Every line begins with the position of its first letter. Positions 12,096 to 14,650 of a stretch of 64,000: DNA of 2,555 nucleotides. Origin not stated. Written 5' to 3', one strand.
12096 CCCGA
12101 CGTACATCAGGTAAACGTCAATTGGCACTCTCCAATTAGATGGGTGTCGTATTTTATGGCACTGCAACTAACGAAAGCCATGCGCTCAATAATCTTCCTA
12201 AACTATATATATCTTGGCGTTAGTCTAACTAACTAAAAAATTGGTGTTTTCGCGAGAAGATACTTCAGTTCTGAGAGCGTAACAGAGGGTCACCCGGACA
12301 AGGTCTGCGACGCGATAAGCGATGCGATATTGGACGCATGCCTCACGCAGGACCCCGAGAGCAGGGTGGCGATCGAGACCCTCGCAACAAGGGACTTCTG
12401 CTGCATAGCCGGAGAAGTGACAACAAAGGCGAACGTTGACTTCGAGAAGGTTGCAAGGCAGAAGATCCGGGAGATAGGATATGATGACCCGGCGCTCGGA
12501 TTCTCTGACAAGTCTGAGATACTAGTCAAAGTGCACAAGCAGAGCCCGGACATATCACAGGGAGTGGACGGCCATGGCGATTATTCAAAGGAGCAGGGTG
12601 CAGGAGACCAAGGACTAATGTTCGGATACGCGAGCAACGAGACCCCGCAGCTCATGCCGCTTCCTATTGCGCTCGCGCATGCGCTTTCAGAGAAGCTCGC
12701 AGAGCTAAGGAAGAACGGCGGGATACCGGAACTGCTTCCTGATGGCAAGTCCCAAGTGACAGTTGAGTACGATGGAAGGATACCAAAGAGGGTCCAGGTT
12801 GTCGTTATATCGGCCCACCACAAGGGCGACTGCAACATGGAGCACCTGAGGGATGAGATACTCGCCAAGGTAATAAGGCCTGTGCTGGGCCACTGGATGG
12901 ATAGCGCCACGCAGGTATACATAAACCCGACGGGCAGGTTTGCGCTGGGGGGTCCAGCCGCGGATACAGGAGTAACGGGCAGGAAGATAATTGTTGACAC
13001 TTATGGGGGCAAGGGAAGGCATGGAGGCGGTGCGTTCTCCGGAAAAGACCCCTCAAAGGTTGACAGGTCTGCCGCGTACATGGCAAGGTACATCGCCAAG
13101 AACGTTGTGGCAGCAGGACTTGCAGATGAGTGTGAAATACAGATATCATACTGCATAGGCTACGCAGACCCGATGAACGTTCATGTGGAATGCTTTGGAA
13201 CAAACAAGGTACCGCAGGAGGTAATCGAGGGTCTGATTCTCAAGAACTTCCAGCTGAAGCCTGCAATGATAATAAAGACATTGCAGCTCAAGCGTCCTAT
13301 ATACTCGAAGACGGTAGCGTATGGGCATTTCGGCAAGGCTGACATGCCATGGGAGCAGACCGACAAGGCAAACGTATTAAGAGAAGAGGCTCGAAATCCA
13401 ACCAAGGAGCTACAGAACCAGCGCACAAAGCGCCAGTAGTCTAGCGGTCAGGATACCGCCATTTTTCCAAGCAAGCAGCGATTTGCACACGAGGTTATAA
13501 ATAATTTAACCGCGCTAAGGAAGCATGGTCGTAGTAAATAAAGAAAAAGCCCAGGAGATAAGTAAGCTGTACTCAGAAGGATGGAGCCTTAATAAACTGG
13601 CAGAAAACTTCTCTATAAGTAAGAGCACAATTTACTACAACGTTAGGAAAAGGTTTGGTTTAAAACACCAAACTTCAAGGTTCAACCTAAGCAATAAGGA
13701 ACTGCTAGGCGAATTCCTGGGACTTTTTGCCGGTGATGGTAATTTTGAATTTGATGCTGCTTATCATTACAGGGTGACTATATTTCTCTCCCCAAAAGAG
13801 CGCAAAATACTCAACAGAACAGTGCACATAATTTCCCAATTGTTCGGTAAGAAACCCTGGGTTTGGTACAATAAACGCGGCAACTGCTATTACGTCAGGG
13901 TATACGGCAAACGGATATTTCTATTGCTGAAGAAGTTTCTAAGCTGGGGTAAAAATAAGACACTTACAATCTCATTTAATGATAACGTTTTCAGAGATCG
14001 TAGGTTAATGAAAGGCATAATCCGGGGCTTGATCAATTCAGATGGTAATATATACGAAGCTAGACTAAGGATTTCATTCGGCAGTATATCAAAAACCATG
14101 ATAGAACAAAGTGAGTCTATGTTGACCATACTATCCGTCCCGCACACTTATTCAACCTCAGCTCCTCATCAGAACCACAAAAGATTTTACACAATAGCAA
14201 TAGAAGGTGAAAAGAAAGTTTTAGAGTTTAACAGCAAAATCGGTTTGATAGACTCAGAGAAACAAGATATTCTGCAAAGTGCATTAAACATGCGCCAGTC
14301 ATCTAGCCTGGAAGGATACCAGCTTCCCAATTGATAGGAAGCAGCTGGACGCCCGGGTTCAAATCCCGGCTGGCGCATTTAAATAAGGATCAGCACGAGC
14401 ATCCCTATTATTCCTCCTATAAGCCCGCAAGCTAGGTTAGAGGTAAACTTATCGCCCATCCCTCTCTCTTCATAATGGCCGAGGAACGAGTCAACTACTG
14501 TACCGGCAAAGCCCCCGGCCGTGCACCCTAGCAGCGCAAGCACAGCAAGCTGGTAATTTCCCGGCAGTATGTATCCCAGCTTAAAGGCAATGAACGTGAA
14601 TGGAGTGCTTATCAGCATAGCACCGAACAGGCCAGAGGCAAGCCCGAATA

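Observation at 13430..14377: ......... homing-endonuclease gene lodged between a decayed 5' tRNA-Gly half and an intact tRNA-Gly whose 5' half lies inside the endonuclease ORF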

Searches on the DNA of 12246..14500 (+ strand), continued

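Call 94: search_with_rna_model(model_id=R1, source=window, start=13300, end=14500, filters=off, max_evalue=10, show_alignments=4)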
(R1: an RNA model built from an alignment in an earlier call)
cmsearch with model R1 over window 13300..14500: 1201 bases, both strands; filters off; matches with E-value up to 10: 11.
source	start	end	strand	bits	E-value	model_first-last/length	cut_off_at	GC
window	14292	14377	+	77.3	6.6e-19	1-74/74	no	0.59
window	13430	13489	+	10.4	0.042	1-74/74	no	0.53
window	14291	14376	-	7.7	0.21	1-74/74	no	0.59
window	13443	13459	-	2.5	4.2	1-74/74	no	0.65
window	13653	13671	+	2.4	4.2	48-66/74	no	0.32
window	13568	13628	-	2.4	4.3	1-74/74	no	0.39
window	13478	13490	-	2.1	5.3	52-64/74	no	0.54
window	13514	13524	-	1.4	7.6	32-42/74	no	0.55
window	14224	14256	+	1.4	7.6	1-74/74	no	0.36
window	13420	13433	-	1.2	8.7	1-74/74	no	0.64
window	13985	14002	+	1.1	9.4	1-74/74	no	0.39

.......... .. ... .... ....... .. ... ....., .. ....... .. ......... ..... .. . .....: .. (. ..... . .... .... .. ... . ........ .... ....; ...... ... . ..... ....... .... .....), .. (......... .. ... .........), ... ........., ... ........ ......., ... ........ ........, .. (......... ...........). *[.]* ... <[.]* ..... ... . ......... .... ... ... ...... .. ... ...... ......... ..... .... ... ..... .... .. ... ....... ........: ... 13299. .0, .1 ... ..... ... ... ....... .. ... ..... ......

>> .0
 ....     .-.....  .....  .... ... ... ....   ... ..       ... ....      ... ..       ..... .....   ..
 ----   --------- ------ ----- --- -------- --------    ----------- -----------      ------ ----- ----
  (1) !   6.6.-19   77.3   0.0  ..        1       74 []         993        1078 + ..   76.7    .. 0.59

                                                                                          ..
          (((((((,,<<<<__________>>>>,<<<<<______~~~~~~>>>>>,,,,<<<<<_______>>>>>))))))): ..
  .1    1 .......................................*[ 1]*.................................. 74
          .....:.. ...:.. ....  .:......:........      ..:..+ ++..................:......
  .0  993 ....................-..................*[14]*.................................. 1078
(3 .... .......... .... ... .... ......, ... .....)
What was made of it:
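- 13430..13469 (+): Orphan 5' exon of the resident tRNA-Gly(CCC). It is well preserved to nt 31 (13460). 13461-13469 looks like a decayed anticodon loop. The covariance-model match is weak (10.4 bits, call 94).
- Checked: A tRNA-Gly(CCC) covariance model gives only a weak partial match (10.4 bits, E 0.04 in 1.2 kb, call 94).
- Tried and rejected: A covariance model of tRNA-Gly(CCC) detects the window orphan only weakly (call 94).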

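Call 96: search_with_rna_model(model_id=R1, sources=[L001, L007, L009, L011, L012, L013, L014, L049, L052, L055, L061, L063, L064, L067, L068, L070, L071, L131, L132], max_evalue=1)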
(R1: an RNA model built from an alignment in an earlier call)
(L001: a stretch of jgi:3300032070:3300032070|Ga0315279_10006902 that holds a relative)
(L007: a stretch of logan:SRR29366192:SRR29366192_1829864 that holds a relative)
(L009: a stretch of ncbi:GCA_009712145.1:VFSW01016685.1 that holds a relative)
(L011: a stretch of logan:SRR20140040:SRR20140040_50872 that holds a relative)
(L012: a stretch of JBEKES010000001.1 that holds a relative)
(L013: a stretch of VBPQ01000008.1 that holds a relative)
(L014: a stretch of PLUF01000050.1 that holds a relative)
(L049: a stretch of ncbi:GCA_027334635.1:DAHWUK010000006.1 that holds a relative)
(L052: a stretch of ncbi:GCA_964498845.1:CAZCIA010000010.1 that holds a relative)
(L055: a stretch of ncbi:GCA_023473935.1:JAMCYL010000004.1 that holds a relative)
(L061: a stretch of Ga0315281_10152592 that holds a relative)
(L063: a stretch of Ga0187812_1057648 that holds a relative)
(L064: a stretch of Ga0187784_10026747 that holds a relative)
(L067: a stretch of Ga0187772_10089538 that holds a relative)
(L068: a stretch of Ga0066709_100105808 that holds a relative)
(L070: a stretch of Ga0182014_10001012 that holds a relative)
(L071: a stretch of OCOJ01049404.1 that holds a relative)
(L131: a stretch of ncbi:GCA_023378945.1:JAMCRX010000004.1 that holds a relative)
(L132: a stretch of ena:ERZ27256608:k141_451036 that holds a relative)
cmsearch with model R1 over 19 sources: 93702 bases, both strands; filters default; matches with E-value up to 1: 34.
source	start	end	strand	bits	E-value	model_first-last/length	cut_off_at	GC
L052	4655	4728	+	94.5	2.5e-21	1-74/74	no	0.57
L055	4652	4724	+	90.8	2.1e-20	1-74/74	no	0.59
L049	5710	5783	+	89.2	5.1e-20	1-74/74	no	0.55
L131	2676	2748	+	86.6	2.3e-19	1-74/74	no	0.58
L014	3262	3333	+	84.9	6.3e-19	1-74/74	no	0.61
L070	2262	2333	+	84.9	6.3e-19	1-74/74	no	0.61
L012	3253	3340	+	84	1.1e-18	1-74/74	no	0.48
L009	4786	4870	+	82.6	2.3e-18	1-74/74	no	0.51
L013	3457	3529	-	81.5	4.4e-18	1-74/74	no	0.67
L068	1357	1429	-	81.5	4.4e-18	1-74/74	no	0.67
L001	5681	5767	+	80.5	7.9e-18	1-74/74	no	0.52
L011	4840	4927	+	79.5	1.4e-17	1-74/74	no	0.58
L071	1060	1147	+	79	1.9e-17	1-74/74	no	0.62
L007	1181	1267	+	78.4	2.7e-17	1-74/74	no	0.49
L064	2250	2338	+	77.9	3.6e-17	1-74/74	no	0.69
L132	2664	2747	+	76.3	9.1e-17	1-74/74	no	0.55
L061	1515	1585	-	75.7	1.3e-16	1-74/74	no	0.59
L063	1128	1212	+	73.6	4.4e-16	1-74/74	no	0.6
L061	78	150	-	56.3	9.9e-12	1-74/74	no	0.58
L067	1888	1965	+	54.5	2.7e-11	1-64/74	3'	0.63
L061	2476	2549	-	51.2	1.8e-10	1-74/74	no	0.55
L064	1382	1434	+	35.9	1.3e-06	1-74/74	no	0.62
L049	825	897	+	34.1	3.8e-06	1-74/74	no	0.56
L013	3259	3314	+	25.6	0.0005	1-74/74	no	0.57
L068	1159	1214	+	25.6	0.0005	1-74/74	no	0.57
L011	4015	4091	-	24.7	0.00082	1-74/74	no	0.55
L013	2308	2376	-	21.6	0.0052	1-74/74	no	0.55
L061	666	726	-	19.2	0.021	1-74/74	no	0.49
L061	1620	1654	-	18.8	0.026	10-45/74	no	0.46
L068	208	267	-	18.7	0.028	1-74/74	no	0.57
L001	3571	3653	+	14.3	0.34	1-74/74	no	0.57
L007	327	378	+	13.7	0.48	1-74/74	no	0.48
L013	2915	2980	-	13.6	0.51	1-74/74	no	0.55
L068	815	880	-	13.6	0.51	1-74/74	no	0.55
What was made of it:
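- These orphan pieces are recovered by a tRNA-Gly(CCC) covariance model (L064 35.9 bits, call 96).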
